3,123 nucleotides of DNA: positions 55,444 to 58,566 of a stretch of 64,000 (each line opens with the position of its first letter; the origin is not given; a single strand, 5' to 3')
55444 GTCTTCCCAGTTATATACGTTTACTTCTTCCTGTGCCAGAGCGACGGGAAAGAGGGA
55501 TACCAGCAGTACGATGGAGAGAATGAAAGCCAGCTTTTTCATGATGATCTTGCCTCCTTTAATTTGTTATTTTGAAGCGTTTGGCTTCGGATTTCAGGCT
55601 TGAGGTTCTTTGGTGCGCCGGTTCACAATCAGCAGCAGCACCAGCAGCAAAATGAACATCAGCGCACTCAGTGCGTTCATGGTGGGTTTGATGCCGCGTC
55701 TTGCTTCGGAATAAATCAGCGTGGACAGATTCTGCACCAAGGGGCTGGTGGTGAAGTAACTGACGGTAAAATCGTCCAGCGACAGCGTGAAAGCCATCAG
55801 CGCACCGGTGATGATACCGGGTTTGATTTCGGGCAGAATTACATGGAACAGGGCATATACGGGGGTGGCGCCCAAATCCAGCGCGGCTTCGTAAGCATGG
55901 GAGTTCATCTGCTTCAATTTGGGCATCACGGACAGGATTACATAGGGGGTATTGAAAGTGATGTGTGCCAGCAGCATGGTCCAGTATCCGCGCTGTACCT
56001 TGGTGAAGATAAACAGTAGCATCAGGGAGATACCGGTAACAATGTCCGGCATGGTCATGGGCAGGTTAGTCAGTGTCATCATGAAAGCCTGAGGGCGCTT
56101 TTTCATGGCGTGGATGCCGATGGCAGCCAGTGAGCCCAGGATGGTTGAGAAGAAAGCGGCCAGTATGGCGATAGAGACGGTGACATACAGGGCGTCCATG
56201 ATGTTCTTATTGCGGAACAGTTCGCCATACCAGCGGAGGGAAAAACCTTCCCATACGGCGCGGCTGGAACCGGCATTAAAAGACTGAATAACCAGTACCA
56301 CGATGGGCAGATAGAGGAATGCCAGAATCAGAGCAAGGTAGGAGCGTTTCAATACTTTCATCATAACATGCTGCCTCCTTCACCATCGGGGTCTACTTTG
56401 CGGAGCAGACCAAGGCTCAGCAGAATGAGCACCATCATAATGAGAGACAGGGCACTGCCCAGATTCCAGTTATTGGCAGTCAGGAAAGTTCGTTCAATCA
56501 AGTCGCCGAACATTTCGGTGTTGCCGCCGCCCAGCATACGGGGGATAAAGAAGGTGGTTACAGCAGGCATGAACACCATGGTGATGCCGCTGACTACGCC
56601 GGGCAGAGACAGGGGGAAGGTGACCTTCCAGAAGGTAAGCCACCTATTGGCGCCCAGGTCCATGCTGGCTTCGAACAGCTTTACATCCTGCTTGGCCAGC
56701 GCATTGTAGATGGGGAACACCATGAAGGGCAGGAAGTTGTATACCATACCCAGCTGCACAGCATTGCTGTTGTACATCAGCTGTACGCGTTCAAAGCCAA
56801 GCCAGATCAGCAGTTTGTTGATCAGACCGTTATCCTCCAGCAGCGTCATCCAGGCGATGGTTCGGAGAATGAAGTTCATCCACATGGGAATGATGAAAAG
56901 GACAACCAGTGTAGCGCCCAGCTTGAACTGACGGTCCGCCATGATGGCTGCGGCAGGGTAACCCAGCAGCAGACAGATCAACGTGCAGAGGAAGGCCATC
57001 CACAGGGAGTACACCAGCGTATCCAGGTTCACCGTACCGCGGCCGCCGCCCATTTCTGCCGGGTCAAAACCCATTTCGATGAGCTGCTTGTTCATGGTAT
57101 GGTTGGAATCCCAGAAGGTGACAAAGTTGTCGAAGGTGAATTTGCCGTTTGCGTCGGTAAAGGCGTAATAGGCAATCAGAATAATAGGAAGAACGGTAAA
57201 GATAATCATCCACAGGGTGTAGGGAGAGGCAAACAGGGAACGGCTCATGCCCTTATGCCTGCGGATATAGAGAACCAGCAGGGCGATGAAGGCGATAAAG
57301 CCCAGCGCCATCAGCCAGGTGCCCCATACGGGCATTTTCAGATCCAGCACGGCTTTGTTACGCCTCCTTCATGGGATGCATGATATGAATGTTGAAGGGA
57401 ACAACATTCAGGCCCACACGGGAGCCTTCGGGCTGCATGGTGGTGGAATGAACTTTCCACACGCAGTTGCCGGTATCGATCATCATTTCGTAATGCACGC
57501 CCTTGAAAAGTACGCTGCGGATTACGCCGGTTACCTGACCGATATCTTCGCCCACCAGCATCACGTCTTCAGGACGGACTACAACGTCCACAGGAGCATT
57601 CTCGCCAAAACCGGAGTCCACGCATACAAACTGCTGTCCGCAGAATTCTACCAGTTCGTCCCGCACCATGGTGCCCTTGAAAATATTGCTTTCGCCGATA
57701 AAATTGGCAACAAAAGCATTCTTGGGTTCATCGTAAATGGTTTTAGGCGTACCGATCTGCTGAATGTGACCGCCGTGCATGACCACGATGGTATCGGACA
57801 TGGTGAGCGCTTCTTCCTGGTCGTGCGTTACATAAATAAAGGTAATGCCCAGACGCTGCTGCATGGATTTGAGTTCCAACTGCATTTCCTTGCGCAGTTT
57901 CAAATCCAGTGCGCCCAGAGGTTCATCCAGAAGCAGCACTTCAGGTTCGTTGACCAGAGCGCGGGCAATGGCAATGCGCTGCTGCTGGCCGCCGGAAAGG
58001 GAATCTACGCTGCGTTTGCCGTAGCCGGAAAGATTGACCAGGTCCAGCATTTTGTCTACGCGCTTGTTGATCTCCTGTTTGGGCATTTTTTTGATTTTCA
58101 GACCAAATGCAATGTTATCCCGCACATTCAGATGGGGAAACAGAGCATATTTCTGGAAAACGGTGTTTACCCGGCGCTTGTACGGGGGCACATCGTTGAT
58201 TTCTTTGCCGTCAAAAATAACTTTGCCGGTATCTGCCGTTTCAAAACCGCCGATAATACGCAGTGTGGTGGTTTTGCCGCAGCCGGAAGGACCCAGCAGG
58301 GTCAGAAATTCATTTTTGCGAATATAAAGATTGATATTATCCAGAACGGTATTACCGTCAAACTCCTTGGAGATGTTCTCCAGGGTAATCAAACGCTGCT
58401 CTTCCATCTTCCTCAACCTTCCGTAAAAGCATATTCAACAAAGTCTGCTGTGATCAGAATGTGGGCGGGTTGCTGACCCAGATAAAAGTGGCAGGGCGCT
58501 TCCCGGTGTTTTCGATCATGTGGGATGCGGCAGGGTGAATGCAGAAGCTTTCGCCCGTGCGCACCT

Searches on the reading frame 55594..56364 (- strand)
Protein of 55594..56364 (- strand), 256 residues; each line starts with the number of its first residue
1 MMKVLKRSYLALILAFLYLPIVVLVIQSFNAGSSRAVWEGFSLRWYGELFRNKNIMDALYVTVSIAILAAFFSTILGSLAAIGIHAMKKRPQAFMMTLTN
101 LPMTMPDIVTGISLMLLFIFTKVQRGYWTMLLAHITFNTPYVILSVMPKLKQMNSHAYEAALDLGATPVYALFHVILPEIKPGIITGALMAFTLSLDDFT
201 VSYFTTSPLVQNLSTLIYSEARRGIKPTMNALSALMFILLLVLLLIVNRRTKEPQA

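Call 60: search_protein_families(library=pfam, proteins=[window:55594-56364:-], max_evalue=0.0001)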
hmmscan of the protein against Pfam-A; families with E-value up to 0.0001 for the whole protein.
window:55594-56364:- (256 aa): 1 family
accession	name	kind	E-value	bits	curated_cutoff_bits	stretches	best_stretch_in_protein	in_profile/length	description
PF00528.27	BPD_transp_1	-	3.1e-18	66.6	26.4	1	74-247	2-171/184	Binding-protein-dependent transport system inner membrane component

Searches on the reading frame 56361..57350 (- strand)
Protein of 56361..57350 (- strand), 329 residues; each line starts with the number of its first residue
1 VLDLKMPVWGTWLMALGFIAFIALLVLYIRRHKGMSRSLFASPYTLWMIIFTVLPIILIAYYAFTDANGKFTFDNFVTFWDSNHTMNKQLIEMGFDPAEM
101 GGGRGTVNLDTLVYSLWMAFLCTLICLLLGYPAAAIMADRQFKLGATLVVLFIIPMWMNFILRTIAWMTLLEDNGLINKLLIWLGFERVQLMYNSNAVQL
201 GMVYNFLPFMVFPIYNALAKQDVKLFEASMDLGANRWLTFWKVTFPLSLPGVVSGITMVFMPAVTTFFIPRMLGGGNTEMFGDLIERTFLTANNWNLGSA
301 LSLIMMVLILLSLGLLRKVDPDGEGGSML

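Call 60: search_protein_families(library=pfam, proteins=[window:56361-57350:-], max_evalue=0.0001)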
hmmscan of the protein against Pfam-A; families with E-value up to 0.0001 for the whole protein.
window:56361-57350:- (329 aa): 1 family
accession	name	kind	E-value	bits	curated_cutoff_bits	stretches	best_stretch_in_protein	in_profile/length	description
PF00528.27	BPD_transp_1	-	4.2e-14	53.1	26.4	1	130-321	1-180/184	Binding-protein-dependent transport system inner membrane component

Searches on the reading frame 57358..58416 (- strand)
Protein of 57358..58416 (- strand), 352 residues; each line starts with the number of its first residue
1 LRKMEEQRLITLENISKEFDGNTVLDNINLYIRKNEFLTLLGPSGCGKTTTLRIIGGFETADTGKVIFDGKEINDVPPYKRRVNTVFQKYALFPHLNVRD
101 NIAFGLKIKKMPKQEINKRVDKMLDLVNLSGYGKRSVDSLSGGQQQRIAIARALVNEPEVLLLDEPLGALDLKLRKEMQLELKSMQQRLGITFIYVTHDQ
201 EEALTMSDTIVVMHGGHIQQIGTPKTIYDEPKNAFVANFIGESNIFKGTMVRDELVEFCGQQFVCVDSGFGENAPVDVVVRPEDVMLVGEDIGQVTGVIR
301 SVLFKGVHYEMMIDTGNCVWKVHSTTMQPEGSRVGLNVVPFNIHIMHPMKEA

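Call 60: search_protein_families(library=pfam, proteins=[window:57358-58416:-], max_evalue=0.0001)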
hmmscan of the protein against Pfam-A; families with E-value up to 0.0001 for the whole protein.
window:57358-58416:- (352 aa): 3 families
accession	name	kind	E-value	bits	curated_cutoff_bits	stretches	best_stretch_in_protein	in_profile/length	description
PF00005.33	ABC_tran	-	7e-37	127.5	25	1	25-167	1-136/137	ABC transporter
PF08402.16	TOBE_2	-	3.6e-05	24.3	21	1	278-342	1-72/76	TOBE domain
PF13304.12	AAA_21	-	6.7e-05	23.5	27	0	124-200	222-300/304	AAA domain, putative AbiEii toxin, Type IV TA system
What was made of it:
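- On CUT1-type ABC carbohydrate importer (two copies): The only ABC_tran ORF with a TOBE domain among those scanned belongs to a polyamine-type operon (57358-58416, call 60).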
